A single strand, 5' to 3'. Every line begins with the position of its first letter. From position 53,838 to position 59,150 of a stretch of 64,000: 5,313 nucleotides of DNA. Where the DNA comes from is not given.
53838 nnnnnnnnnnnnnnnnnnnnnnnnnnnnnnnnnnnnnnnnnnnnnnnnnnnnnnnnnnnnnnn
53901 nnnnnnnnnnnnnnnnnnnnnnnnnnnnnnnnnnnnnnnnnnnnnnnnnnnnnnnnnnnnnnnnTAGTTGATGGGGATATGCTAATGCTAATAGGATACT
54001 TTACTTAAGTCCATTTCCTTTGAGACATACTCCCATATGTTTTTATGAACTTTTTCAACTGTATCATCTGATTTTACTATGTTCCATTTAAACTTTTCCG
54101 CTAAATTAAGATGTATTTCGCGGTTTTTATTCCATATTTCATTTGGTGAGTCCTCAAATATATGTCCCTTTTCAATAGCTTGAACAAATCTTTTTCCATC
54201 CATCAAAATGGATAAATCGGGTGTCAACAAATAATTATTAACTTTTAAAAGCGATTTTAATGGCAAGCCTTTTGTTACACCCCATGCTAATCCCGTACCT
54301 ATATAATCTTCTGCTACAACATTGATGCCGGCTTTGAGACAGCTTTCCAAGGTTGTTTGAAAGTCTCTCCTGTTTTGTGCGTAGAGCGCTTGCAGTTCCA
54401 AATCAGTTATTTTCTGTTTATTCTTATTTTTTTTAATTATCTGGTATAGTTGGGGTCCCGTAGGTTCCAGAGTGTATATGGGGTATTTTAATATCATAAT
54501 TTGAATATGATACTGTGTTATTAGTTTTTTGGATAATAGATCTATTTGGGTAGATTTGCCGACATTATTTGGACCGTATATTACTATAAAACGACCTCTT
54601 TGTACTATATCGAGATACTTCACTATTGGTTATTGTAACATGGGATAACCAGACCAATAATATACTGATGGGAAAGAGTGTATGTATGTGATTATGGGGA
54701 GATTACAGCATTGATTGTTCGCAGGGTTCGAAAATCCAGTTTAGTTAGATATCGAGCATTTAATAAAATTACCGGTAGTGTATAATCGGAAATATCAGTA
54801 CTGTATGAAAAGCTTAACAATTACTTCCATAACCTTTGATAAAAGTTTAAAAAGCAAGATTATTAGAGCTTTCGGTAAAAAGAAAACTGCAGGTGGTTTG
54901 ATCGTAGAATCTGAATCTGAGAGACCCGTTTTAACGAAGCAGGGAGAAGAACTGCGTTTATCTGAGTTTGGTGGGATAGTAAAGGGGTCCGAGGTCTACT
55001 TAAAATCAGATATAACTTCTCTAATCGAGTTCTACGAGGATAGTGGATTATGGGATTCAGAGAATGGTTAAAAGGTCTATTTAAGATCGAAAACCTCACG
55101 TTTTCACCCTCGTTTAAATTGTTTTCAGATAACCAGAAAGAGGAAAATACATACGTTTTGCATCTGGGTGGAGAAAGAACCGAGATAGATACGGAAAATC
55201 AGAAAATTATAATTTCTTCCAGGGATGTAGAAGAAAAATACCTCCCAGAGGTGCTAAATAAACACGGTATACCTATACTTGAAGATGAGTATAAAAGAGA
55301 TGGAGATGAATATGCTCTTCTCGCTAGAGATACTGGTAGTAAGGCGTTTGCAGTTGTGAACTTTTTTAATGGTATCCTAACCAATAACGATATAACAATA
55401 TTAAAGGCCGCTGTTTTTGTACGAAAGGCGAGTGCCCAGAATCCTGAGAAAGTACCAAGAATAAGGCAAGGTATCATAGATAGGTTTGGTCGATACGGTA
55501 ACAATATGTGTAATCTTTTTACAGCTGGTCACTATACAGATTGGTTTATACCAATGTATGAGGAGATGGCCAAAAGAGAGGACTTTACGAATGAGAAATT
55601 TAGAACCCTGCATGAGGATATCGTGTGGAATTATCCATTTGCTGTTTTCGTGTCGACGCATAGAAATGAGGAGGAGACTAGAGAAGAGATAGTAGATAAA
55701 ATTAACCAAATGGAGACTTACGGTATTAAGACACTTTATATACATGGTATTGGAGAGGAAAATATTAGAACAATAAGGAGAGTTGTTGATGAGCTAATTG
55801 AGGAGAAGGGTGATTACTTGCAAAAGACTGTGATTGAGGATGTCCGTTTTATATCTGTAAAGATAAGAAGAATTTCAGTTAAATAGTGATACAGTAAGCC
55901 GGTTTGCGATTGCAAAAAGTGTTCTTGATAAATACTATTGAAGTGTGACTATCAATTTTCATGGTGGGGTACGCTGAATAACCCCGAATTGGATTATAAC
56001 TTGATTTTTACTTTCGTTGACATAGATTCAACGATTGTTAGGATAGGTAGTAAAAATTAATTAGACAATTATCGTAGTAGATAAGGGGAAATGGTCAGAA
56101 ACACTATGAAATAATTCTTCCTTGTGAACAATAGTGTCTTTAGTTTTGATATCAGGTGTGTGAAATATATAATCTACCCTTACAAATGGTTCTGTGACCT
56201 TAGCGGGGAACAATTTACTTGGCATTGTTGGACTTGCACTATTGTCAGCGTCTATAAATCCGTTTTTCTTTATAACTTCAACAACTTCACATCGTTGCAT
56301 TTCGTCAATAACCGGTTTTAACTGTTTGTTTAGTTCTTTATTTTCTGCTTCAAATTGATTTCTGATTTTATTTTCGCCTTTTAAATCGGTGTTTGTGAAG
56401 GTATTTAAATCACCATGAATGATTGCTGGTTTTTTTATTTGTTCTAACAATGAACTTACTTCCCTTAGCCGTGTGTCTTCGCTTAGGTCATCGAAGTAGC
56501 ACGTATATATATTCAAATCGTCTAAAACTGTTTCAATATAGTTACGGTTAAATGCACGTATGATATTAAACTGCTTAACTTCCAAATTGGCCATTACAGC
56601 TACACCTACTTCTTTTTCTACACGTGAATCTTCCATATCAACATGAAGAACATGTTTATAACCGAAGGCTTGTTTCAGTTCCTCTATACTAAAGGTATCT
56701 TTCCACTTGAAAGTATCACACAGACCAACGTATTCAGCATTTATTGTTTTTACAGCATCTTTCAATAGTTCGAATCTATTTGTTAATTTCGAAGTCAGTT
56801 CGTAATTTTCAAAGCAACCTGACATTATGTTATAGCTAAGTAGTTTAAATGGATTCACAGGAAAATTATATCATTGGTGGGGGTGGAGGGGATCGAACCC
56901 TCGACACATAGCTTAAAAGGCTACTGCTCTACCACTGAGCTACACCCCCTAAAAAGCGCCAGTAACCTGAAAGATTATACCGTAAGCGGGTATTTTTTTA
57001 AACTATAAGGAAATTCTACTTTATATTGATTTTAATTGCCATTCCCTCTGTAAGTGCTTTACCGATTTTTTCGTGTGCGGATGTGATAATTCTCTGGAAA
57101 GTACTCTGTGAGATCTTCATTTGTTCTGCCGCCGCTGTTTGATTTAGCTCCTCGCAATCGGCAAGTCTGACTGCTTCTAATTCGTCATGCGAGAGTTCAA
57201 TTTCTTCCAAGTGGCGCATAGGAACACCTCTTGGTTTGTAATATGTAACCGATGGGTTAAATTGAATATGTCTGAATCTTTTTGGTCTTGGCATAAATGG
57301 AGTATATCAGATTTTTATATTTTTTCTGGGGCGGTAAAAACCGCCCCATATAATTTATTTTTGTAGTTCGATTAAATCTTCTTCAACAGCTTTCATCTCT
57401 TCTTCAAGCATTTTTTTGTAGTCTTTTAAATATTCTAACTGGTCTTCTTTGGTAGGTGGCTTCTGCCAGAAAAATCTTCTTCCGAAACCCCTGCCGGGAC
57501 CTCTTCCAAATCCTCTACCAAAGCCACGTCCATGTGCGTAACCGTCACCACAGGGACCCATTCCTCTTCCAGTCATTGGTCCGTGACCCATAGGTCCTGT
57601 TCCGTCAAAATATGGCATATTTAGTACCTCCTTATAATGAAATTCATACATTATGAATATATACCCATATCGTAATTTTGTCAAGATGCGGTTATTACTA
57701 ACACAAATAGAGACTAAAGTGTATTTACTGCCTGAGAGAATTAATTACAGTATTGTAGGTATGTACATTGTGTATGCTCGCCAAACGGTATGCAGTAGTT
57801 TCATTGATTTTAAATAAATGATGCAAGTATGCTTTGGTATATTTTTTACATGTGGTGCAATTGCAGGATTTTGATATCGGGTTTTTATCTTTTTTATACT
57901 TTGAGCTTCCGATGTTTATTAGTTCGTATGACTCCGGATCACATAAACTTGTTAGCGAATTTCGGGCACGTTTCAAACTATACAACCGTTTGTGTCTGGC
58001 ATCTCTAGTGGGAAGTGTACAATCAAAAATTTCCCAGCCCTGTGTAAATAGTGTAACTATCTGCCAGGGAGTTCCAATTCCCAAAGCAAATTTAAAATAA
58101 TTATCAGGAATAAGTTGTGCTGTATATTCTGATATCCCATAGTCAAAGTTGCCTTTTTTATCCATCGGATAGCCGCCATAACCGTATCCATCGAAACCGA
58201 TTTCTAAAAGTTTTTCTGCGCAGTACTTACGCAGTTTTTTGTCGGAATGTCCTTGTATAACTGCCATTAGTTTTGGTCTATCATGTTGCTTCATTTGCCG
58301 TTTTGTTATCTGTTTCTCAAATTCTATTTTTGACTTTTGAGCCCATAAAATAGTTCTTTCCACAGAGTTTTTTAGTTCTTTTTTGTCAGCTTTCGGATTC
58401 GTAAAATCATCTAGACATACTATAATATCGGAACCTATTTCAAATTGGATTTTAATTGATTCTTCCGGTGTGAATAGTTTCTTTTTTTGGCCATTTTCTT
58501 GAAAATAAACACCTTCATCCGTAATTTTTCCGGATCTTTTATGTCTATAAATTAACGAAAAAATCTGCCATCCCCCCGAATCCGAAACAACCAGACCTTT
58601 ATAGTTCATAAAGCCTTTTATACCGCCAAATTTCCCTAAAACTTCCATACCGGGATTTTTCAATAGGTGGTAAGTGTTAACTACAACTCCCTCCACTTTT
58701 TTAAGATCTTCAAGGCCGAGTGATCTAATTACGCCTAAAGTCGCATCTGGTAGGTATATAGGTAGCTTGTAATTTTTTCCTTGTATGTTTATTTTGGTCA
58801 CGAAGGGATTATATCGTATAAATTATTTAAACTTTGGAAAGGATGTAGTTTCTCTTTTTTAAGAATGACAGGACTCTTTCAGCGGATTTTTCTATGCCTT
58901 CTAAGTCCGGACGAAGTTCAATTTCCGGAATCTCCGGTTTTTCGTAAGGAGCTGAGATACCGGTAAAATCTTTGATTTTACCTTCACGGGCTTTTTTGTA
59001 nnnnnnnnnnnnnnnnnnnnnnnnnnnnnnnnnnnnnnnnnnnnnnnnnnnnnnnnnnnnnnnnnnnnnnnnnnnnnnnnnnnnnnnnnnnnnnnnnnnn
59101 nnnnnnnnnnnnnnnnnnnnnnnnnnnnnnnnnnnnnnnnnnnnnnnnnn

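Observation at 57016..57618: Conserved DUF134 / DUF5320 gene pair; the DUF5320 partner carries a eukaryote-like RGG/RG repeat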

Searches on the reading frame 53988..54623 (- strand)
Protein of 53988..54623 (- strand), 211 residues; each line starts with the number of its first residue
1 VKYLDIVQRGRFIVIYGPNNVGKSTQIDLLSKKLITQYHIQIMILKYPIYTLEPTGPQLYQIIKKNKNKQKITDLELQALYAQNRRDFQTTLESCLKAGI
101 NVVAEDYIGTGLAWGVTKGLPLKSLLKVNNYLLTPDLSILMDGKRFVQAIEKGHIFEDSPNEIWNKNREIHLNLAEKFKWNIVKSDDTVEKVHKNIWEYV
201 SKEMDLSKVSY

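Call 4: search_protein_families(library=pfam, proteins=[window:53988-54623:-], max_evalue=0.01)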
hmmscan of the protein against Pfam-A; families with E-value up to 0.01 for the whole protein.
window:53988-54623:- (211 aa): 3 families
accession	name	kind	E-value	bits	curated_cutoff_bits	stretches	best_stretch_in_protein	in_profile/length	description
PF02223.23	Thymidylate_kin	-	8.9e-13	48.8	27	1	17-196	3-185/185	Thymidylate kinase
PF13479.12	AAA_24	-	0.0034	17.7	27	0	13-35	5-27/195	AAA domain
PF13175.12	AAA_15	-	0.0094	16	32.1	0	12-193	25-144/374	AAA ATPase domain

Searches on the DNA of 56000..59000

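Call 65: search_rna_families(source=window, start=56000, end=59000, threshold=evalue, max_evalue=1)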
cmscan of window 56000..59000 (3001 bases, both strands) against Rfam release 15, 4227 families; matches with E-value up to 1: 1.
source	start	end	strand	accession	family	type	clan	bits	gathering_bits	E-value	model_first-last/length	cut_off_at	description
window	56878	56949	-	RF00005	tRNA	Gene; tRNA;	CL00001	75.9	29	3.5e-16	1-71/71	no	tRNA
